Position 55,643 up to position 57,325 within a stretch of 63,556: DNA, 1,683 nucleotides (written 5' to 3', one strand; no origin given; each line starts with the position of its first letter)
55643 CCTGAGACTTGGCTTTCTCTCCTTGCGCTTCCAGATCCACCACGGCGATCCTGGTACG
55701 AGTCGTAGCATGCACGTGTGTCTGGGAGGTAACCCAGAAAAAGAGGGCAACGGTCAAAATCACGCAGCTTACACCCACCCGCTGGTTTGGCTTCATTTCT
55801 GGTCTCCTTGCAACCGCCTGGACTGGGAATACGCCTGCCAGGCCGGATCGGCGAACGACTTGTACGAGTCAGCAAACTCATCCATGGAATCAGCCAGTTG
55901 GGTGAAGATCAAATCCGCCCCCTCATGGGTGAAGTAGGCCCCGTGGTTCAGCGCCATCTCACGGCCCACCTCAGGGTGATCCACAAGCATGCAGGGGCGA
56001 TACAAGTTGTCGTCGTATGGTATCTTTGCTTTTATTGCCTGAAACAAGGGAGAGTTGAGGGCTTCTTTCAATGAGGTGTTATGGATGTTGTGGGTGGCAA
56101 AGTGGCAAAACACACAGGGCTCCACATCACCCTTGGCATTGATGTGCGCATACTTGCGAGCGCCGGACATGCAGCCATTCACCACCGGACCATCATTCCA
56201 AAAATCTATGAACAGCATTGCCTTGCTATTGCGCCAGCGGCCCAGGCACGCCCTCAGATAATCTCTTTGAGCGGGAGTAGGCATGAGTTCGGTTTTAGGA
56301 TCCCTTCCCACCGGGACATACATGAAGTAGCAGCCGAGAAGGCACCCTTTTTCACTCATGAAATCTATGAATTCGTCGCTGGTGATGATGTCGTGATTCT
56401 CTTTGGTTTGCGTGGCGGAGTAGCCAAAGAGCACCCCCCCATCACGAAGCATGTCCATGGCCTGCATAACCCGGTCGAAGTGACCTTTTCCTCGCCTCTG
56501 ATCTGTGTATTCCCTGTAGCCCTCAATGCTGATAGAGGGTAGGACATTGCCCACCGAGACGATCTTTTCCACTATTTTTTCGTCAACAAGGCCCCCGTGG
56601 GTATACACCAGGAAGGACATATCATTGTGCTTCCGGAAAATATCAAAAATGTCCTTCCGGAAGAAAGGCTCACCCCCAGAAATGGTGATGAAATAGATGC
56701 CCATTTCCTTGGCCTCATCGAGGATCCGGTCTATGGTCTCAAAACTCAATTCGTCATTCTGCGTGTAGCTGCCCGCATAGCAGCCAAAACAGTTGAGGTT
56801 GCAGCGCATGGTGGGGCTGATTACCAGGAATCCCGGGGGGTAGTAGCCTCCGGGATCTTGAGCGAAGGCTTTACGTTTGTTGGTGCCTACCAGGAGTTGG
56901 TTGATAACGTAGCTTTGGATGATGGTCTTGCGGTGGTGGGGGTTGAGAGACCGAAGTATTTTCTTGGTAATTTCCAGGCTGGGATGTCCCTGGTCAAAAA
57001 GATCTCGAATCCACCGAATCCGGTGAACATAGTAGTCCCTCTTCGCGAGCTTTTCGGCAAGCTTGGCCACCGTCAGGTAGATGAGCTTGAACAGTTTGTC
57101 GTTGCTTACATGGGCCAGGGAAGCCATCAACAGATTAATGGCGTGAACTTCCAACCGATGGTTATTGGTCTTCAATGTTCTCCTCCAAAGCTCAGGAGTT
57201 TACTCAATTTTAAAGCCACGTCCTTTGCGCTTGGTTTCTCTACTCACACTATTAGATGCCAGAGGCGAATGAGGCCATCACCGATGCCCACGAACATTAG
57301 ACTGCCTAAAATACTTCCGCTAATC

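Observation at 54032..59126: Self-contained operon: ATP-grasp ligase, small export-like membrane protein, atypical radical SAM enzyme and CsgG-like/NHL propeller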

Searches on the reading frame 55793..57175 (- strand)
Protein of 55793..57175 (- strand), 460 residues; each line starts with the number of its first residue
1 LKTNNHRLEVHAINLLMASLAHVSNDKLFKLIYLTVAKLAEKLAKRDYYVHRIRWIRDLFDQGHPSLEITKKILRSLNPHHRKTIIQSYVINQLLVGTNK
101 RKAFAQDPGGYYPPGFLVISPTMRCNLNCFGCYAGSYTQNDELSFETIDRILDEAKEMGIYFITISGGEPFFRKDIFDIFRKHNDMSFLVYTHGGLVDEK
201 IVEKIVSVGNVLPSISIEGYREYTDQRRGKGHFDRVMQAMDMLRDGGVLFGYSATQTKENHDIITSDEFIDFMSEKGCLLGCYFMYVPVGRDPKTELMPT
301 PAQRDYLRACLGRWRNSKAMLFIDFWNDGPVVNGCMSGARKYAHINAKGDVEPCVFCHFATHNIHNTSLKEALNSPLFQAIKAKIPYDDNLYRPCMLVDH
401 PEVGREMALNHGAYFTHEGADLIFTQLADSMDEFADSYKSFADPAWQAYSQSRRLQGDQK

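Call 3: search_protein_families(library=pfam, proteins=[window:55793-57175:-], max_evalue=0.01)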
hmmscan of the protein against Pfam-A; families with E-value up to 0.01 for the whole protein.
window:55793-57175:- (460 aa): 3 families
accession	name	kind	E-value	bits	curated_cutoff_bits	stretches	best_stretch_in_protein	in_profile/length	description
PF04055.27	Radical_SAM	-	2.3e-22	80.4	29.5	1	119-248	1-141/166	Radical SAM superfamily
PF13186.11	SPASM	-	2.7e-07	31.2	21.5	1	335-395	1-63/67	Iron-sulfur cluster-binding domain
PF13353.11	Fer4_12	-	1.7e-05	25.6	22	1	124-176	14-69/137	4Fe-4S single cluster domain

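Call 4: search_protein_families(library=ncbifam, proteins=[window:55793-57175:-], max_evalue=0.01)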
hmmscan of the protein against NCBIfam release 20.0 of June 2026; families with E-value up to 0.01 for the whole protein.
window:55793-57175:- (460 aa): 63 families (the best 25 are shown)
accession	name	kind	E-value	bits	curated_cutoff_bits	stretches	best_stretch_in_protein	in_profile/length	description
TIGR04545.1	rSAM_ahbD_hemeb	equivalog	2.6e-27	96.1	500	1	122-295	7-184/339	heme b synthase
TIGR04055.1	rSAM_NirJ2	equivalog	6.6e-25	88.3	500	2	122-294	7-182/326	putative heme d1 biosynthesis radical SAM protein NirJ2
TIGR04051.1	rSAM_NirJ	equivalog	7.5e-24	84.3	515.45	1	122-275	9-165/354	heme d1 biosynthesis radical SAM protein NirJ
TIGR03962.1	mycofact_rSAM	equivalog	5.5e-22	78.4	265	1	121-381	18-291/339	mycofactocin radical SAM maturase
NF045574.1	sacti_mat_StsB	exception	1.2e-19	70.6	625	1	122-395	103-382/466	StsB family radical SAM/SPASM domain sactipeptide maturase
TIGR04054.1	rSAM_NirJ1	equivalog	1.4e-19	70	650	1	118-292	39-216/387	putative heme d1 biosynthesis radical SAM protein NirJ1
NF050035.1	rSAM_WgK_link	exception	4.1e-19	68.8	650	1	112-246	6-146/367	radical SAM/SPASM peptide maturase WgkB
TIGR04546.1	rSAM_ahbC_deAc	equivalog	4.9e-19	68.4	650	1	118-292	42-219/390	12,18-didecarboxysiroheme deacetylase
TIGR04053.2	TIGR04053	equivalog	7.7e-19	68.2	395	1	121-303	14-202/366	TIGR04053 family radical SAM/SPASM domain-containing protein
TIGR02668.1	moaA_archaeal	equivalog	1.2e-16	60.6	325.25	1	119-240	14-140/303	GTP 3',8-cyclase MoaA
TIGR04082.1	rSAM_for_selen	equivalog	2e-16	59.9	350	1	122-263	206-351/516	thio(seleno)oxazole modification radical SAM maturase SbtM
TIGR04347.1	pseudo_SAM_Halo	equivalog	3.7e-16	59.4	525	1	118-286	41-212/390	TIGR04347 family pseudo-SAM/SPASM protein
NF001199.0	PRK00164.2-1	equivalog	8.2e-16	58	231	1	117-217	14-118/308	GTP 3',8-cyclase MoaA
TIGR04250.1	SCM_rSAM_ScmE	equivalog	2.4e-15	56.3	400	1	118-261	6-155/358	SynChlorMet cassette radical SAM/SPASM protein ScmE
TIGR04303.1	GeoRSP_rSAM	equivalog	7.2e-15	55.4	400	1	124-386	14-289/325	GeoRSP system radical SAM/SPASM protein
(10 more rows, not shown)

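Call 11: search_solved_structures(query=window:55793-57175:-, max_evalue=0.001)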
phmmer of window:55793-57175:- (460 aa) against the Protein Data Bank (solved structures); distinct sequences matched with E-value up to 0.001: 13.
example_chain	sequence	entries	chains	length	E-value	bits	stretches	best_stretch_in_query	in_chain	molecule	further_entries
7voc_C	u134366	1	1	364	3e-10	42.4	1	115-249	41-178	Cytosylglucuronate decarboxylase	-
7vob_C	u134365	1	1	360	3.1e-10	42.4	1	115-249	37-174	Cytosylglucuronate decarboxylase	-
6efn_A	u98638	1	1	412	5.3e-09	38.3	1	114-280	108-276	Sporulation killing factor maturation protein SkfB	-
5v1q_A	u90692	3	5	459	1.8e-07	33.3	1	114-274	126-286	Radical SAM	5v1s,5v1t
8wm2_A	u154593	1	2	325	1.6e-06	30.2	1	120-292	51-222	Fe-S radical SAM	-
7n7i_A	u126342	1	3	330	2.3e-05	26.3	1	122-240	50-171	Viperin-like enzyme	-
6b4c_A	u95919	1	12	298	2.5e-05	26.2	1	123-240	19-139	Viperin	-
9dfw_A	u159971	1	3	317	2.7e-05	26.1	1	122-240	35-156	Radical SAM core domain-containing protein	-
9dgw_A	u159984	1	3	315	2.7e-05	26.1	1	122-240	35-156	Radical SAM core domain-containing protein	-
7tol_A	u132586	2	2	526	3.4e-05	25.8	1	119-190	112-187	glycerol dibiphytanyl glycerol tetraether - macrocyclic archaeol synthase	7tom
6c8v_A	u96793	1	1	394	8.7e-05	24.4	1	116-227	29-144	Coenzyme PQQ synthesis protein E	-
2fb2_A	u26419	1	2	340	8.9e-05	24.4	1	116-218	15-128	Molybdenum cofactor biosynthesis protein A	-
1tv7_A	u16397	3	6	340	0.00018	23.4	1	117-218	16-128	Molybdenum cofactor biosynthesis protein A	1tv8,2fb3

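Call 12: find_homologous_proteins(query=window:55793-57175:-, max_evalue=1e-10)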
Query window:55793-57175:- (460 aa): 4393 proteins with E <= 1e-10 among 8000 candidates; the best 120 are listed.
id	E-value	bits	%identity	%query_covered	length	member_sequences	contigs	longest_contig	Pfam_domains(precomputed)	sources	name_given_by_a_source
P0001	6.4e-282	953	85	100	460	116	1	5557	PF13186.12,PF04055.28,PF13353.12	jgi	-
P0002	5.8e-280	947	85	100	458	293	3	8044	PF13186.12,PF04055.28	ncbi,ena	-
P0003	6.2e-271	917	85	96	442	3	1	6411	PF13186.12,PF04055.28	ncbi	-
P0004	8.1e-257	870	78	100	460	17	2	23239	PF13186.12,PF04055.28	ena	-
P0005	8.8e-252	854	77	98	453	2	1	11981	PF13186.12,PF04055.28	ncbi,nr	ncbi:MAG: radical SAM protein [Desulfobacterales bacterium]|nr:radical SAM protein [Desulfobacterale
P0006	9.3e-230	781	71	98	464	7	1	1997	PF13186.12,PF04055.28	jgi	jgi:MoaA/NifB/PqqE/SkfB family radical SAM enzyme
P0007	4.8e-227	772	70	98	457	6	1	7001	PF13186.12,PF04055.28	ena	-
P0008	2.1e-226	770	69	97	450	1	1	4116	PF13186.12,PF04055.28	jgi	jgi:MoaA/NifB/PqqE/SkfB family radical SAM enzyme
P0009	3.9e-226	769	69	97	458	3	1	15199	PF13186.12,PF04055.28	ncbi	-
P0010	2.1e-224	763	69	98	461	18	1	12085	PF13186.12,PF04055.28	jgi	jgi:MoaA/NifB/PqqE/SkfB family radical SAM enzyme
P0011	7.4e-224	762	68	97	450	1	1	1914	PF13186.12,PF04055.28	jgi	jgi:MoaA/NifB/PqqE/SkfB family radical SAM enzyme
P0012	1.8e-216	737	66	99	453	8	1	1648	PF13186.12,PF04055.28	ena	-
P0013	1.7e-212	724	67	97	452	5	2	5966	PF13186.12,PF04055.28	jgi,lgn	jgi:MoaA/NifB/PqqE/SkfB family radical SAM enzyme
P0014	8.7e-204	695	65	95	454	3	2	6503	PF13186.12,PF04055.28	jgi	jgi:MoaA/NifB/PqqE/SkfB family radical SAM enzyme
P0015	1.0e-203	695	63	98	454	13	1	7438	PF13186.12,PF04055.28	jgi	jgi:MoaA/NifB/PqqE/SkfB family radical SAM enzyme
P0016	1.6e-200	685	63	97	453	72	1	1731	PF13186.12,PF04055.28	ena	-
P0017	2.5e-197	674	62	95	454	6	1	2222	PF13186.12,PF04055.28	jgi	jgi:MoaA/NifB/PqqE/SkfB family radical SAM enzyme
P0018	3.3e-196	670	61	97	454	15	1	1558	PF13186.12,PF04055.28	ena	-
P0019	2.3e-195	668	61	98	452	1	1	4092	PF13186.12,PF04055.28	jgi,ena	-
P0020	6.9e-194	663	60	97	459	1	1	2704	PF13186.12,PF04055.28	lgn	-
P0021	3.4e-192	657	59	97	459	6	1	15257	PF13186.12,PF04055.28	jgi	-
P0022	3.3e-191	654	59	97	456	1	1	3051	PF13186.12,PF04055.28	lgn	-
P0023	4.1e-191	654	60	97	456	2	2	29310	PF13186.12,PF04055.28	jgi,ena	jgi:MoaA/NifB/PqqE/SkfB family radical SAM enzyme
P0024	7.4e-191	653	58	97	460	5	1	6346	PF04055.28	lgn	-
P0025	1.5e-190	652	58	97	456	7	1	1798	PF13186.12,PF04055.28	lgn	-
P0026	1.8e-190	652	58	97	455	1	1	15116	PF13186.12,PF04055.28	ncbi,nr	ncbi:MAG: radical SAM protein [Deltaproteobacteria bacterium]|nr:radical SAM protein [Deltaproteobac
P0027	5.7e-190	650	59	96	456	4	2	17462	PF13186.12,PF04055.28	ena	-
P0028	8.1e-190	649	59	97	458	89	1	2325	PF13186.12,PF04055.28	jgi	jgi:MoaA/NifB/PqqE/SkfB family radical SAM enzyme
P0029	1.2e-189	649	58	97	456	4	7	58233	PF13186.12,PF04055.28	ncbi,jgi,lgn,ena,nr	ncbi:MAG: radical SAM protein [Deltaproteobacteria bacterium]|nr:radical SAM protein [Deltaproteobac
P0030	1.3e-189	649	58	99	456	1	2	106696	PF13186.12,PF04055.28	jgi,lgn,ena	-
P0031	1.4e-189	649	60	98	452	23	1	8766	PF13186.12,PF04055.28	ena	-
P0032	1.5e-189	648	57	98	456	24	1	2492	PF04055.28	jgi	jgi:MoaA/NifB/PqqE/SkfB family radical SAM enzyme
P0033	1.5e-189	648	58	97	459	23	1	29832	PF13186.12,PF04055.28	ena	-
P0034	1.6e-189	648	58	98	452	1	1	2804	PF13186.12,PF04055.28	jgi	jgi:MoaA/NifB/PqqE/SkfB family radical SAM enzyme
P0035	1.6e-189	648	58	97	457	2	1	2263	PF13186.12,PF04055.28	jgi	-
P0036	2.1e-189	648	57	98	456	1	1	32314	PF13186.12,PF04055.28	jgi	-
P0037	3.3e-189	647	59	96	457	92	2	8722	PF13186.12,PF04055.28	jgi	-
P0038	4.1e-189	647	58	97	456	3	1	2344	PF13186.12,PF04055.28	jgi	jgi:MoaA/NifB/PqqE/SkfB family radical SAM enzyme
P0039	7.2e-189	646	58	98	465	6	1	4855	PF13186.12,PF04055.28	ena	-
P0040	8.0e-189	646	59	96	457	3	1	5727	PF13186.12,PF04055.28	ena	-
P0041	8.3e-189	646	59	96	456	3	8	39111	PF04055.28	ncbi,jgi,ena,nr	ncbi:MAG: radical SAM protein [Deltaproteobacteria bacterium]|nr:radical SAM protein [Deltaproteobac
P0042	5.2e-188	643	58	96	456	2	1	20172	PF04055.28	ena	-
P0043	1.0e-187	642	58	96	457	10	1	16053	PF13186.12,PF04055.28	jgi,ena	-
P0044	1.7e-187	642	62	97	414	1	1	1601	PF04055.28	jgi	jgi:molybdenum cofactor biosynthesis enzyme MoaA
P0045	2.8e-187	641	59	97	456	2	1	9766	PF13186.12,PF04055.28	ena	-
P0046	3.3e-187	641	58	96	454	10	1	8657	PF04055.28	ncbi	-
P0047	3.8e-187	641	59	96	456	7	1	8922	PF13186.12,PF04055.28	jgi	jgi:MoaA/NifB/PqqE/SkfB family radical SAM enzyme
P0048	4.1e-187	640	58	97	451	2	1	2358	PF13186.12,PF04055.28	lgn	-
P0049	4.3e-187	640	58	98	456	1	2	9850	PF13186.12,PF04055.28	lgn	-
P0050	4.5e-187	640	58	98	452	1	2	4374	PF13186.12,PF04055.28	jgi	jgi:MoaA/NifB/PqqE/SkfB family radical SAM enzyme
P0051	5.5e-187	640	58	96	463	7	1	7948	PF04055.28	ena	-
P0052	6.1e-187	640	58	97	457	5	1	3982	PF13186.12,PF04055.28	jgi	jgi:MoaA/NifB/PqqE/SkfB family radical SAM enzyme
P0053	9.6e-187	639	58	97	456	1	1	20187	PF13186.12,PF04055.28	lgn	-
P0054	3.5e-186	637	58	97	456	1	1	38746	PF13186.12,PF04055.28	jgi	jgi:MoaA/NifB/PqqE/SkfB family radical SAM enzyme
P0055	3.5e-186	637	58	97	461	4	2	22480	PF13186.12,PF04055.28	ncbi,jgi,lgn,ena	ncbi:MAG: radical SAM protein [Pseudomonadota bacterium]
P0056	9.4e-186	636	59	97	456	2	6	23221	PF13186.12,PF04055.28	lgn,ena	-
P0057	2.7e-185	634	57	96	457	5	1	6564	PF13186.12,PF04055.28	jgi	-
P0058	5.3e-185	633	58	98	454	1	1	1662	PF13186.12,PF04055.28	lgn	-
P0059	5.5e-185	633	58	96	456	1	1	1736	PF13186.12,PF04055.28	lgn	-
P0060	9.9e-185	633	57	97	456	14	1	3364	PF04055.28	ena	-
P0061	1.7e-184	632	59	97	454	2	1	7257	PF13186.12,PF04055.28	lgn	-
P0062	2.1e-184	631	58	97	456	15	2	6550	PF13186.12,PF04055.28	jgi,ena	-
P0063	1.2e-183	629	58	97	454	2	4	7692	PF04055.28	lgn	-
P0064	1.4e-183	629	58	99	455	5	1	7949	PF13186.12,PF04055.28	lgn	-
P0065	2.5e-183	628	57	96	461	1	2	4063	PF13186.12,PF04055.28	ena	-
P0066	3.9e-183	627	71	78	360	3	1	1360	PF13186.12,PF04055.28,PF13353.12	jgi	jgi:MoaA/NifB/PqqE/SkfB family radical SAM enzyme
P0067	1.6e-182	625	58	98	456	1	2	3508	PF13186.12,PF04055.28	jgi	jgi:MoaA/NifB/PqqE/SkfB family radical SAM enzyme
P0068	4.7e-182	624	58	98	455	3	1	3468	PF13186.12,PF04055.28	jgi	jgi:MoaA/NifB/PqqE/SkfB family radical SAM enzyme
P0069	1.4e-181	622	58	96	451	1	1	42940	PF13186.12,PF04055.28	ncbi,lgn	-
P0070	2.5e-181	621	57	96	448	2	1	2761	PF13186.12,PF04055.28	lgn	-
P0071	4.3e-181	621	56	97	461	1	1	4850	PF04055.28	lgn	-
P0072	5.0e-181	620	60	91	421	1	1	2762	PF04055.28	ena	-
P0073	1.3e-180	619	56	97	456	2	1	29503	PF04055.28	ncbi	-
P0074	1.4e-180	619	57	98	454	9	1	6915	PF04055.28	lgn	-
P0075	2.2e-180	618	55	98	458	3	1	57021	PF13186.12,PF04055.28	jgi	jgi:MoaA/NifB/PqqE/SkfB family radical SAM enzyme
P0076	2.6e-180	618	56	97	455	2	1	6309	PF13186.12,PF04055.28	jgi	jgi:MoaA/NifB/PqqE/SkfB family radical SAM enzyme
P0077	1.9e-178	612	56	95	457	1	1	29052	PF13186.12,PF04055.28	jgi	jgi:MoaA/NifB/PqqE/SkfB family radical SAM enzyme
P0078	1.9e-177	609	56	97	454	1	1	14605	PF04055.28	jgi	jgi:MoaA/NifB/PqqE/SkfB family radical SAM enzyme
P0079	2.4e-177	608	55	97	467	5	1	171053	PF13186.12,PF04055.28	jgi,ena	-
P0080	2.7e-177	608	59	90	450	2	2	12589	PF13186.12,PF04055.28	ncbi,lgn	-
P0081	1.4e-176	606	57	96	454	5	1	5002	PF13186.12,PF04055.28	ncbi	ncbi:MAG: radical SAM protein [Desulfosarcinaceae bacterium]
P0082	1.6e-176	606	58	97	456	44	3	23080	PF13186.12,PF04055.28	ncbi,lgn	-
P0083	3.9e-176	604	56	96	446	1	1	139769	PF13186.12,PF04055.28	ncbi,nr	ncbi:MAG: radical SAM protein [Desulfobacteraceae bacterium]|nr:radical SAM protein [Desulfobacterac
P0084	5.3e-176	604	56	95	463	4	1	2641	PF13186.12,PF04055.28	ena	-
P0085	7.2e-176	603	59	94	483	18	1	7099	PF13186.12,PF04055.28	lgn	-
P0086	1.0e-175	603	55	97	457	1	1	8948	PF13186.12,PF04055.28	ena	-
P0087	1.8e-175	602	56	95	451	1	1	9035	PF13186.12,PF04055.28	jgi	jgi:MoaA/NifB/PqqE/SkfB family radical SAM enzyme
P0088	2.4e-175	602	55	95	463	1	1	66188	PF13186.12,PF04055.28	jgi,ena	-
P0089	3.6e-175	601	54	98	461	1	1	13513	PF13186.12,PF04055.28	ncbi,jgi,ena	ncbi:MAG: radical SAM protein [Nitrospirota bacterium]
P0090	4.9e-175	601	54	98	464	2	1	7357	PF13186.12,PF04055.28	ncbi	ncbi:MAG TPA: radical SAM protein [Nitrospirota bacterium]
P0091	3.6e-174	598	58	90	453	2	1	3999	PF13186.12,PF04055.28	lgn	-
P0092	3.9e-174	598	54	95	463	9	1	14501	PF13186.12,PF04055.28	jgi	-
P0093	4.9e-174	597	55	95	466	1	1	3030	PF13186.12,PF04055.28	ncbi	-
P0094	1.2e-173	596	56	92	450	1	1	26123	PF13186.12,PF04055.28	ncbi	ncbi:MAG: radical SAM protein [Nitrospirota bacterium]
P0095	1.9e-173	595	54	95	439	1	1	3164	PF13186.12,PF04055.28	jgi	jgi:MoaA/NifB/PqqE/SkfB family radical SAM enzyme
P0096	5.0e-173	594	57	90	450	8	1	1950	PF13186.12,PF04055.28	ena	-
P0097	5.1e-173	594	55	96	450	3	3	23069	PF13186.12,PF04055.28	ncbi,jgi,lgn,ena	-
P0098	6.8e-173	594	57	90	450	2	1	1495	PF13186.12,PF04055.28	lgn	-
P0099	1.1e-172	593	58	90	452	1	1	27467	PF13186.12,PF04055.28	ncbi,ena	-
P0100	1.6e-172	592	56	91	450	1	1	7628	PF13186.12,PF04055.28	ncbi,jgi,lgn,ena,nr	ncbi:MAG: radical SAM protein [Nitrospirota bacterium]|nr:radical SAM protein [Nitrospirota bacteriu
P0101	3.4e-172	591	57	90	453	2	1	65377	PF13186.12,PF04055.28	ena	-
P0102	3.7e-172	591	57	90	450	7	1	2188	PF13186.12,PF04055.28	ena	-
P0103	6.1e-172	590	58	91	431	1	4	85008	PF13186.12,PF04055.28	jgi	jgi:MoaA/NifB/PqqE/SkfB family radical SAM enzyme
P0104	6.1e-172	590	55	95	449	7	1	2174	PF13186.12,PF04055.28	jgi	-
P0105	6.2e-172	590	56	95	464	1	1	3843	PF13186.12,PF04055.28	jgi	jgi:MoaA/NifB/PqqE/SkfB family radical SAM enzyme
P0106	6.9e-172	590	56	93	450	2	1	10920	PF13186.12,PF04055.28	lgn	-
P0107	7.0e-172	590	56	96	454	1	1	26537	PF13186.12,PF04055.28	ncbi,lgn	-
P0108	8.8e-172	590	58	90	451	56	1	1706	PF13186.12,PF04055.28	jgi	jgi:MoaA/NifB/PqqE/SkfB family radical SAM enzyme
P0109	1.1e-171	590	53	98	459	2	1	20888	PF13186.12,PF04055.28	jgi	jgi:MoaA/NifB/PqqE/SkfB family radical SAM enzyme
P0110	1.6e-171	589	56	95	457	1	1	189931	PF13186.12,PF04055.28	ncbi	ncbi:radical SAM protein [Geomonas sp. Red276]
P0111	4.7e-171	587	54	97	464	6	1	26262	PF13186.12,PF04055.28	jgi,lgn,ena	-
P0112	8.8e-171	587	55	94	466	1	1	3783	PF13186.12,PF04055.28,PF13353.12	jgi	jgi:MoaA/NifB/PqqE/SkfB family radical SAM enzyme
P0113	9.3e-171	587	56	90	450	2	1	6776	PF13186.12,PF04055.28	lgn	-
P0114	9.6e-171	586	56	98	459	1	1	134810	PF13186.12,PF04055.28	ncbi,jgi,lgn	ncbi:MAG TPA: radical SAM protein [Desulfuromonadaceae bacterium]|jgi:MoaA/NifB/PqqE/SkfB family rad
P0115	1.0e-170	586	57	95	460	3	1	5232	PF13186.12,PF04055.28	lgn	-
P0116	1.1e-170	586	54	96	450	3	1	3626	PF13186.12,PF04055.28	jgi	jgi:MoaA/NifB/PqqE/SkfB family radical SAM enzyme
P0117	1.2e-170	586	56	97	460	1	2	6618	PF13186.12,PF04055.28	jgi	jgi:MoaA/NifB/PqqE/SkfB family radical SAM enzyme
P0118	1.4e-170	586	57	95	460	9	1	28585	PF13186.12,PF04055.28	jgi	-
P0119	1.7e-170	586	56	95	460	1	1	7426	PF13186.12,PF04055.28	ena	-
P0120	2.4e-170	585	57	95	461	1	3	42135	PF13186.12,PF04055.28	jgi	jgi:MoaA/NifB/PqqE/SkfB family radical SAM enzyme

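Call 13: find_encoding_contigs(protein=P0110, flank=10000, max_places=2)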
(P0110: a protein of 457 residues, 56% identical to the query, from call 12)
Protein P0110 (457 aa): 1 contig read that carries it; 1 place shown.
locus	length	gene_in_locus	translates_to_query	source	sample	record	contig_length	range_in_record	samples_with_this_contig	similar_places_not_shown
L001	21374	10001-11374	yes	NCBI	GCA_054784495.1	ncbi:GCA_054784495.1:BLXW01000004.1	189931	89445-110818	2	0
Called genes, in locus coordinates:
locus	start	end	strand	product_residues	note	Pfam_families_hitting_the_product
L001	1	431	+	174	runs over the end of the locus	PF05443:ROS_MUCR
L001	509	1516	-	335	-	PF01699:Na_Ca_ex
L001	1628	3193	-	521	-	PF13084:DUF3943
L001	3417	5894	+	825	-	PF00501:AMP-binding, PF00550:PP-binding (weak), PF01553:Acyltransferase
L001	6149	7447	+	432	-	PF00083:Sugar_tr, PF07690:MFS_1, PF00854:PTR2 (weak), PF03137:OATP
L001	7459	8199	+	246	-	PF08242:Methyltransf_12 (weak), PF13489:Methyltransf_23 (weak), PF08241:Methyltransf_11, PF13649:Methyltransf_25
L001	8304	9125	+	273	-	PF01522:Polysacc_deac_1, PF11959:DUF3473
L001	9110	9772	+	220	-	PF00535:Glycos_transf_2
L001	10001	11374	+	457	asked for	PF04055:Radical_SAM, PF13186:SPASM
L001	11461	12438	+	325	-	PF03279:Lip_A_acyltrans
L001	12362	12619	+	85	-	PF00550:PP-binding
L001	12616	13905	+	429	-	PF02310:B12-binding, PF04055:Radical_SAM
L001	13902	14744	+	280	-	PF00698:Acyl_transf_1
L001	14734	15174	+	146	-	PF13279:4HBT_2, PF03061:4HBT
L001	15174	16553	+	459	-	PF02310:B12-binding, PF04055:Radical_SAM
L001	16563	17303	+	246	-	PF00106:adh_short, PF08659:KR, PF23441:SDR (faint), PF13561:adh_short_C2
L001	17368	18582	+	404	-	PF00109:ketoacyl-synt, PF02801:Ketoacyl-synt_C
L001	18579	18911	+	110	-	-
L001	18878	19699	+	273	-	PF00109:ketoacyl-synt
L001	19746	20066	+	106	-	-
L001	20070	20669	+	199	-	PF03548:LolA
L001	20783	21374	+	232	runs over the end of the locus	PF03550:LolB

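Call 14: find_encoding_contigs(protein=P0083, flank=10000, max_places=2)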
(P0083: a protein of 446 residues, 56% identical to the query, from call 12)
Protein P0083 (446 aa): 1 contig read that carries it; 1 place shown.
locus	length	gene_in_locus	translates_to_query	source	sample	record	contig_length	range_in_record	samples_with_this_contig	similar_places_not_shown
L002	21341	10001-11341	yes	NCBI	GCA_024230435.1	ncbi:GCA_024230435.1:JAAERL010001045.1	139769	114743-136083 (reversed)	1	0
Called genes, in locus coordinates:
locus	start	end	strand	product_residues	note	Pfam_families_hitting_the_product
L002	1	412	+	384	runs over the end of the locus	PF12796:Ank_2, PF12796:Ank_2, PF13637:Ank_4, PF13857:Ank_5 (weak), PF12796:Ank_2, PF13637:Ank_4 (weak), PF00023:Ank (weak), PF12796:Ank_2, +2 more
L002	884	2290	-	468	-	PF02310:B12-binding, PF04055:Radical_SAM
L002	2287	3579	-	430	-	PF00109:ketoacyl-synt, PF13723:Ketoacyl-synt_2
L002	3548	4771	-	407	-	PF00109:ketoacyl-synt, PF00108:Thiolase_N (faint), PF02801:Ketoacyl-synt_C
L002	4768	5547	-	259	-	PF00535:Glycos_transf_2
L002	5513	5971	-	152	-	PF13279:4HBT_2, PF03061:4HBT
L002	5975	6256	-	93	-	PF00550:PP-binding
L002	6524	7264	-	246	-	PF00106:adh_short, PF08659:KR, PF13561:adh_short_C2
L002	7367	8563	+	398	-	PF02655:ATP-grasp_3, PF02786:CPSase_L_D2 (faint), PF15632:ATPgrasp_Ter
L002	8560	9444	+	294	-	PF01522:Polysacc_deac_1, PF10096:DUF2334 (weak), PF11959:DUF3473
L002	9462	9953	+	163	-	PF06695:Sm_multidrug_ex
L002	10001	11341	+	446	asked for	PF04055:Radical_SAM, PF13186:SPASM (weak)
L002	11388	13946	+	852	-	PF03176:MMPL, PF12349:Sterol-sensing (faint)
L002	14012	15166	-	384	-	PF01734:Patatin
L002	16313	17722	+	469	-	PF02321:OEP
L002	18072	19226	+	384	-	PF25917:BSH_RND, PF25973:BSH_CzcB (weak), PF25967:RND-MFP_C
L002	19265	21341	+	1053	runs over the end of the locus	PF00873:ACR_tran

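Call 15: find_encoding_contigs(protein=P0004, flank=10000, max_places=2)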
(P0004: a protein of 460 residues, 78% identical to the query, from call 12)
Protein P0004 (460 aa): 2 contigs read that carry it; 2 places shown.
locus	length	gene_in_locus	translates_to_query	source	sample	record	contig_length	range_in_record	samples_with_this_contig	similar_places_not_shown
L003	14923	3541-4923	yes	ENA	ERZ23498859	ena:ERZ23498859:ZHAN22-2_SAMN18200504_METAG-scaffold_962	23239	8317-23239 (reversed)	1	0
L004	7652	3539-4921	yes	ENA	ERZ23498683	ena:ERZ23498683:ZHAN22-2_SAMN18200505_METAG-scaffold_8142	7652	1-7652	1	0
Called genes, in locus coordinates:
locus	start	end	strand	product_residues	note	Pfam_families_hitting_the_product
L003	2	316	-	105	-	?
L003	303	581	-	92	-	PF00550:PP-binding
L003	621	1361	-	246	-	PF00106:adh_short, PF08659:KR, PF13561:adh_short_C2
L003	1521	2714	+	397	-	PF02655:ATP-grasp_3, PF02786:CPSase_L_D2 (faint), PF13535:ATP-grasp_4 (faint), PF15632:ATPgrasp_Ter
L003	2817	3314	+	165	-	PF06695:Sm_multidrug_ex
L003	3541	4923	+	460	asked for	PF04055:Radical_SAM, PF13186:SPASM (weak)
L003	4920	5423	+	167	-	PF03783:CsgG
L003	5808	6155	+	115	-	PF06739:SBBP (faint), PF01436:NHL (weak)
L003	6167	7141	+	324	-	PF01869:BcrAD_BadFG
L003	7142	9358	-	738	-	PF09989:DUF2229, PF06050:HGD-D (faint)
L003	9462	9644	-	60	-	-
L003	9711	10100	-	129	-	-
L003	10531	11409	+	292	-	PF03279:Lip_A_acyltrans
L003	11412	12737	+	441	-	PF02310:B12-binding, PF04055:Radical_SAM, PF13282:DUF4070 (weak)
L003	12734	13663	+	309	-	PF00698:Acyl_transf_1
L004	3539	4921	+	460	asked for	PF04055:Radical_SAM, PF13186:SPASM (weak)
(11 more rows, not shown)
